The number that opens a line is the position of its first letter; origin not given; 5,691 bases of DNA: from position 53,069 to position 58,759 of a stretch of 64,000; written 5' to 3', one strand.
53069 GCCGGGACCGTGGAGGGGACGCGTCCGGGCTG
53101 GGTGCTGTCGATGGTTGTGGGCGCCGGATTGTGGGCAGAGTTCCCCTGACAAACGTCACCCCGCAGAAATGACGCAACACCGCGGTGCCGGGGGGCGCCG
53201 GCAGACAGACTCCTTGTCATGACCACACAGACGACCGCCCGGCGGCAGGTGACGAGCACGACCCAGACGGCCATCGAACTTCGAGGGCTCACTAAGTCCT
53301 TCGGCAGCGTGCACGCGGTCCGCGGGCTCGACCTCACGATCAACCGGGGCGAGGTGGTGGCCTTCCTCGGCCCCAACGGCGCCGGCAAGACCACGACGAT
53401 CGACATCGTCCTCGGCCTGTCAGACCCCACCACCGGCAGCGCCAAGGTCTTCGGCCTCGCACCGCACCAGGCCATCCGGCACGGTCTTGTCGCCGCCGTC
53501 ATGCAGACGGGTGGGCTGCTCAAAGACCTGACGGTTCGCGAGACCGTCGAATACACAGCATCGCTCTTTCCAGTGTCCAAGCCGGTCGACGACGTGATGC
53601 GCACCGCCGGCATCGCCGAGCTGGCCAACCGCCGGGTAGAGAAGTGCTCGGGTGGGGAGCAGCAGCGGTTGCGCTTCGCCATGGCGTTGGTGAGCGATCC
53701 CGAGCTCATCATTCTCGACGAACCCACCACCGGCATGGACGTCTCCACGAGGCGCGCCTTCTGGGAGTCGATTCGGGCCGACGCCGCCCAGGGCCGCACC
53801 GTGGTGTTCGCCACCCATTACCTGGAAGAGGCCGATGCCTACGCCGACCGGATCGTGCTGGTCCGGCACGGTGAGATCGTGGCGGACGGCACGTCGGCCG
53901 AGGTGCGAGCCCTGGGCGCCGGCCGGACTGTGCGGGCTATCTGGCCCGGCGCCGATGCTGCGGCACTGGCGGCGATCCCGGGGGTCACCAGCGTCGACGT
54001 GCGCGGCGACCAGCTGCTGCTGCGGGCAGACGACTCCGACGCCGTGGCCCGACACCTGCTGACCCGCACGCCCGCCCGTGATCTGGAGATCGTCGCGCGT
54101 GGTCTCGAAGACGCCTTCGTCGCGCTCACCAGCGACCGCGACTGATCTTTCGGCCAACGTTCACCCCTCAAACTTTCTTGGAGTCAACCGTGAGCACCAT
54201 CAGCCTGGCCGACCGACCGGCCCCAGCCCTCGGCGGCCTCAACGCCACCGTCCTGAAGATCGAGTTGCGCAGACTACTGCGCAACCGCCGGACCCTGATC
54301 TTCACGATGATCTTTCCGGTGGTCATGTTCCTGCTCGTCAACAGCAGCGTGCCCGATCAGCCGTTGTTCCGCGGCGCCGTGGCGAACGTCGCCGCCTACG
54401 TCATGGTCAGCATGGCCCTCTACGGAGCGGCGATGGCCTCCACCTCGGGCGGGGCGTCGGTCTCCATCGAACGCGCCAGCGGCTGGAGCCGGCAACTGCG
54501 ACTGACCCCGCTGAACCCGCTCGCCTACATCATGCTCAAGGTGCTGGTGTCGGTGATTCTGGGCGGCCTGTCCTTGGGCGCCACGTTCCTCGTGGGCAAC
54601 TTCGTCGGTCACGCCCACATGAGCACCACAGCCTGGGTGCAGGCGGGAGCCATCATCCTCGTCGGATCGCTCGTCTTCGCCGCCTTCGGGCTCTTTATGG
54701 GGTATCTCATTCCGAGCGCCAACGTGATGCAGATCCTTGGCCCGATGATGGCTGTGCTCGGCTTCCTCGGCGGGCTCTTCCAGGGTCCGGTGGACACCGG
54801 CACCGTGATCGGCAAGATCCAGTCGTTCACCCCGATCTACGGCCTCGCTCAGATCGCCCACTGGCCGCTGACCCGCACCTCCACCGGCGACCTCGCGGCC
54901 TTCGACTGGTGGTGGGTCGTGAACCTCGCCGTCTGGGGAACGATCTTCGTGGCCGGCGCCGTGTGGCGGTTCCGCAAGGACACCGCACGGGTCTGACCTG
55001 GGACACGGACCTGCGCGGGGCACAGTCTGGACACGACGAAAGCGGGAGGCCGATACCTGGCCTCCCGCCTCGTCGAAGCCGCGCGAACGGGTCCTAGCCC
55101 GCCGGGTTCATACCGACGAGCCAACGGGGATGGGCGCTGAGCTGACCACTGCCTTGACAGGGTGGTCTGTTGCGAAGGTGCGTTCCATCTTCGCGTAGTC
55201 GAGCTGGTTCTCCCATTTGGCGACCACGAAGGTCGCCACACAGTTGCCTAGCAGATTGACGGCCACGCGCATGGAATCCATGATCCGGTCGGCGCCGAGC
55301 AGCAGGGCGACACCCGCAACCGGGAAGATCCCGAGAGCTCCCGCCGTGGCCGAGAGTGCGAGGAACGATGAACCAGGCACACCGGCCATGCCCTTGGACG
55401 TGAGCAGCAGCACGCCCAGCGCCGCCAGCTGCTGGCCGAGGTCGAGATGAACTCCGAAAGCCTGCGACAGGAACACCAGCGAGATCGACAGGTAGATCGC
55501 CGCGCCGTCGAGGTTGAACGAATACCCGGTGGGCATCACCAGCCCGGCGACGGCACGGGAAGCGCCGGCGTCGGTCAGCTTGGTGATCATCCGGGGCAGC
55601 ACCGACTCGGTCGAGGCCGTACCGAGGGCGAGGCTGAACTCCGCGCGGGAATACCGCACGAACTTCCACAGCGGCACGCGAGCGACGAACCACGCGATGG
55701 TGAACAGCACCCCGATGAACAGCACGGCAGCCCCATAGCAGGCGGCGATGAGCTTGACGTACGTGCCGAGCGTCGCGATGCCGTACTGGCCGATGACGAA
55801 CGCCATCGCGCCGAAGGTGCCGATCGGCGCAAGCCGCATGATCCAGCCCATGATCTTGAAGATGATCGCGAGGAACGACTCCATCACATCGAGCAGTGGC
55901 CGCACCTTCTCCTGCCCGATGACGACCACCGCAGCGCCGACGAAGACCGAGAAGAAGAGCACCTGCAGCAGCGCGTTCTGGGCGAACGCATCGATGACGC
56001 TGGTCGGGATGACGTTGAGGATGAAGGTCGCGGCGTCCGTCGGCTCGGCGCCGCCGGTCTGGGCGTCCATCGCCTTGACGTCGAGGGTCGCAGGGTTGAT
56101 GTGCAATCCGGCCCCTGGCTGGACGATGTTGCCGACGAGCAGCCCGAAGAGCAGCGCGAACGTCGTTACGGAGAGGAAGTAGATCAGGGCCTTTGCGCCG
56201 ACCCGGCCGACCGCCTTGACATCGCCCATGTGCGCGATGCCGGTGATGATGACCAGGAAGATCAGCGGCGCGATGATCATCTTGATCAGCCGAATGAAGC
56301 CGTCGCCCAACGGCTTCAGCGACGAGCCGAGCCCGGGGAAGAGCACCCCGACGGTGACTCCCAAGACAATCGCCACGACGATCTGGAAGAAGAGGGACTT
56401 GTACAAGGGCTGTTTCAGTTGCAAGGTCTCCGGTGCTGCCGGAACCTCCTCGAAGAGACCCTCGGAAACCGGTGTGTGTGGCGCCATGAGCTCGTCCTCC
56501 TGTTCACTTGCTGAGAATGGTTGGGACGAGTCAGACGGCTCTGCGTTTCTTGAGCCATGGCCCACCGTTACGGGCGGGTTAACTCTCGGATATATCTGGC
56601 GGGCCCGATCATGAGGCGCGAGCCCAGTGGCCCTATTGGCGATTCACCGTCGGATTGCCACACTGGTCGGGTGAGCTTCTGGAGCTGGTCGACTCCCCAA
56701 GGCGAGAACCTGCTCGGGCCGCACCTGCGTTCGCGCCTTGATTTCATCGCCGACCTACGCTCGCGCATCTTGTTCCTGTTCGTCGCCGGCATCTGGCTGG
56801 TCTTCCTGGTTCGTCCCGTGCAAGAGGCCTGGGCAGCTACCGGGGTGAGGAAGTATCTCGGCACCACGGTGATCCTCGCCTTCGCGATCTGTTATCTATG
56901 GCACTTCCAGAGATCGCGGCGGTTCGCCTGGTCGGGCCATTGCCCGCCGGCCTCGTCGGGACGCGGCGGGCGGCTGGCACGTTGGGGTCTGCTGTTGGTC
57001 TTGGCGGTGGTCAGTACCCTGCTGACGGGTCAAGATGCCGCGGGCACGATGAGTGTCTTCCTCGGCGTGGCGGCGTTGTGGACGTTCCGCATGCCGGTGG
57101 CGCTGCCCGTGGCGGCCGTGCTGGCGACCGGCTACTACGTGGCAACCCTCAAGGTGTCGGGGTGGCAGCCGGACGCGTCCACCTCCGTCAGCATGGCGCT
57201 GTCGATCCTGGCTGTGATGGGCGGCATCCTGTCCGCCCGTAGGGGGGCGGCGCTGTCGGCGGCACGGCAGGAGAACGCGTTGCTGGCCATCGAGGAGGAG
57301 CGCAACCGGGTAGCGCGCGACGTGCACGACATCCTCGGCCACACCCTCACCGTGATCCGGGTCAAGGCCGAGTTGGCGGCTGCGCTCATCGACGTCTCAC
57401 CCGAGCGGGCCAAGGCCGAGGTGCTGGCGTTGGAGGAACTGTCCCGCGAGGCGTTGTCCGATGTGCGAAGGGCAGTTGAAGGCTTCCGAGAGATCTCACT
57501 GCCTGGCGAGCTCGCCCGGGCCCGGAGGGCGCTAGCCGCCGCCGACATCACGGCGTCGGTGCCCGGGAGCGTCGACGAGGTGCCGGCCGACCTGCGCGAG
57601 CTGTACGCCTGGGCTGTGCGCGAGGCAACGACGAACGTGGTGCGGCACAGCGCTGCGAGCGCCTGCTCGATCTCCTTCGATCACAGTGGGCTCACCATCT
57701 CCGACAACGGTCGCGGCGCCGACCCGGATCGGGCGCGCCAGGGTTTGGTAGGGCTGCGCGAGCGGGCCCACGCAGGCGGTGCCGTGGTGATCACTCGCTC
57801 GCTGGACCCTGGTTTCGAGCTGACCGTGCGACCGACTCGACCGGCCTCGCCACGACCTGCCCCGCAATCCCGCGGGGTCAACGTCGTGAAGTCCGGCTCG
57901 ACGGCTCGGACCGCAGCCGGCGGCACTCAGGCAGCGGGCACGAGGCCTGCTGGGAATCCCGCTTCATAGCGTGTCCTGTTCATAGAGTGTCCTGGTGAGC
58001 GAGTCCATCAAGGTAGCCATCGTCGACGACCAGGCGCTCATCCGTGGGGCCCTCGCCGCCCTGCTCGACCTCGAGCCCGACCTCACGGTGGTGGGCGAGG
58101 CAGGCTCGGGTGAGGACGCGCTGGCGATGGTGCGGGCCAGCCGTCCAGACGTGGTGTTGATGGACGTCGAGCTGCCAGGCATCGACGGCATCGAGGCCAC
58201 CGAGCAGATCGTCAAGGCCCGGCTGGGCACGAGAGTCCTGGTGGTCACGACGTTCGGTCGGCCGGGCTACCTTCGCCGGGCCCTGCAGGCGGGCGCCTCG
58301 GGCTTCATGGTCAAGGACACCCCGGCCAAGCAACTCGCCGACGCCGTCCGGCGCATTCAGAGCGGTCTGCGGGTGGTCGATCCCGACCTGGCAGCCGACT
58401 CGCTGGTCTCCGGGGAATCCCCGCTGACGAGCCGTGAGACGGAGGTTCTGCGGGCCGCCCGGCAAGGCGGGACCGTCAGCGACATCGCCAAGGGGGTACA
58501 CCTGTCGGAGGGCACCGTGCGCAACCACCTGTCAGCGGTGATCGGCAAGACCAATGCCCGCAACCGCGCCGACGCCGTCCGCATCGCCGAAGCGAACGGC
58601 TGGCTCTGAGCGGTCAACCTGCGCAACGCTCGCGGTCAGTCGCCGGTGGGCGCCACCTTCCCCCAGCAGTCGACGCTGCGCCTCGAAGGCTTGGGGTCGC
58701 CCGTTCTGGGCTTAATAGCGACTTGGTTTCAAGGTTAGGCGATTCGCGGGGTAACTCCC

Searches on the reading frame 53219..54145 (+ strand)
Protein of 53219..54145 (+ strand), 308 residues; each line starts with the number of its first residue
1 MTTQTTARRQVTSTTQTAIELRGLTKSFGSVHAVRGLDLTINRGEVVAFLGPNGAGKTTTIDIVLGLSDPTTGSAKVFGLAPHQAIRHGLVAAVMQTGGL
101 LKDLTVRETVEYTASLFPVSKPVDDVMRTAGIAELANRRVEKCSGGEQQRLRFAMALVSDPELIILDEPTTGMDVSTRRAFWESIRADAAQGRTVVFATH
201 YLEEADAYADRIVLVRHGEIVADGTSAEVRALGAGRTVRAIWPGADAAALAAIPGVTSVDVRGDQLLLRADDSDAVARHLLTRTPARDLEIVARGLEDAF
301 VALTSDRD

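Call 36: search_protein_families(library=pfam, max_evalue=0.00001, proteins=[window:53219-54145:+])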
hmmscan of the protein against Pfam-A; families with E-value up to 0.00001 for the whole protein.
window:53219-54145:+ (308 aa): 2 families
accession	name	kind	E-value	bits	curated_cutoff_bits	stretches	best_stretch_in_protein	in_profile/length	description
PF00005.33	ABC_tran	-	8.9e-29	101.3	25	1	35-171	2-137/137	ABC transporter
PF13304.12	AAA_21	-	6e-11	43.4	27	1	145-200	240-298/304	AAA domain, putative AbiEii toxin, Type IV TA system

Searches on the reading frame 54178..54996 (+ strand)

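Call 36: search_protein_families(library=pfam, max_evalue=0.00001, proteins=[window:54178-54996:+])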
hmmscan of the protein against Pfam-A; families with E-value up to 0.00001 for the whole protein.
window:54178-54996:+ (272 aa): 3 families
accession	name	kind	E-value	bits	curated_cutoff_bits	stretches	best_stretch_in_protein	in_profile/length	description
PF01061.29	ABC2_membrane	-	2.4e-10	40.7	26.9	1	24-201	5-180/211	ABC-2 type transporter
PF12698.13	ABC2_membrane_3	-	9.3e-10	38.6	31.6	1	70-256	158-340/347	ABC-2 family transporter protein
PF12679.13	ABC2_membrane_2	-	1.6e-08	34.6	27.2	1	24-268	2-281/283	ABC-2 family transporter protein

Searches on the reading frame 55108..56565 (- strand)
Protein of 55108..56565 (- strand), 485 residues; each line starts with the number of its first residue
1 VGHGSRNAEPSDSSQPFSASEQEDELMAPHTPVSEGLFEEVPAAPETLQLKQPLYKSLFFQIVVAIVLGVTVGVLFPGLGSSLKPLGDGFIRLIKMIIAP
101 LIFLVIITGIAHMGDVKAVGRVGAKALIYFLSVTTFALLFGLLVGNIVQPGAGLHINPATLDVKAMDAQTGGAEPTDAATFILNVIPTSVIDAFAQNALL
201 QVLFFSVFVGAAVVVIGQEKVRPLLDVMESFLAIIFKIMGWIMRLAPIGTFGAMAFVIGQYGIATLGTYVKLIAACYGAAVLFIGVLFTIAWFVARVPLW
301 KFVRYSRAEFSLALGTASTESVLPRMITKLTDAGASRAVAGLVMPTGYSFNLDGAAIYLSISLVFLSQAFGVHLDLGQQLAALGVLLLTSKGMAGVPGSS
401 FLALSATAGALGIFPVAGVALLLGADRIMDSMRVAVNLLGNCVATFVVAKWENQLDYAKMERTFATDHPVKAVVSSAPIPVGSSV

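Call 36: search_protein_families(library=pfam, max_evalue=0.00001, proteins=[window:55108-56565:-])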
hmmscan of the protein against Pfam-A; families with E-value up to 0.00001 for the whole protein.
window:55108-56565:- (485 aa): 1 family
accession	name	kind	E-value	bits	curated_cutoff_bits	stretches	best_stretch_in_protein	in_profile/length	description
PF00375.23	SDF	-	3.1e-111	372.6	27.9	1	58-451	1-387/387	Sodium:dicarboxylate symporter family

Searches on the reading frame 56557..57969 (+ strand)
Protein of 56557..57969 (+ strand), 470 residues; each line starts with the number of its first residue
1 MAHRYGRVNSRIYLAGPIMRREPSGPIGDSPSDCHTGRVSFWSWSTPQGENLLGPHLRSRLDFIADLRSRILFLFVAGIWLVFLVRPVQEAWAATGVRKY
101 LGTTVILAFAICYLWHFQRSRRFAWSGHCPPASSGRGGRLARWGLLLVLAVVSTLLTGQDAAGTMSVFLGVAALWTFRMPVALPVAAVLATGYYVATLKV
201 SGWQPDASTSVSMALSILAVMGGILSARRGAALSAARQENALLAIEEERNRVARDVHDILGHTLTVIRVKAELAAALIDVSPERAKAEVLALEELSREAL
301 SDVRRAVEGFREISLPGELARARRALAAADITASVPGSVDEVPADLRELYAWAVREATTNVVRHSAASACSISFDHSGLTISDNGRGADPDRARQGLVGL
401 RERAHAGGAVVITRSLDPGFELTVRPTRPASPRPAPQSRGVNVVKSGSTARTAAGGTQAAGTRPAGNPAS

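Call 36: search_protein_families(library=pfam, max_evalue=0.00001, proteins=[window:56557-57969:+])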
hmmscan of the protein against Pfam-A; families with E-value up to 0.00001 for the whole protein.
window:56557-57969:+ (470 aa): 1 family
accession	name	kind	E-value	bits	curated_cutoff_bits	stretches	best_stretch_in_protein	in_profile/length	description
PF07730.19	HisKA_3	-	1e-18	68.1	24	1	248-313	1-66/68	Histidine kinase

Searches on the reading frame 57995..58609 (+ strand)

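Call 36: search_protein_families(library=pfam, max_evalue=0.00001, proteins=[window:57995-58609:+])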
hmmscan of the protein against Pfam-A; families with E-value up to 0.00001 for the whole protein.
window:57995-58609:+ (204 aa): 2 families
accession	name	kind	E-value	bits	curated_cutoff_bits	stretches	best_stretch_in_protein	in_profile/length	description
PF00072.30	Response_reg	-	5.6e-27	94.6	30.2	1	7-119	1-111/111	Response regulator receiver domain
PF00196.25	GerE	-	5.7e-14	51.9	23.5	1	143-198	2-57/57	Bacterial regulatory proteins, luxR family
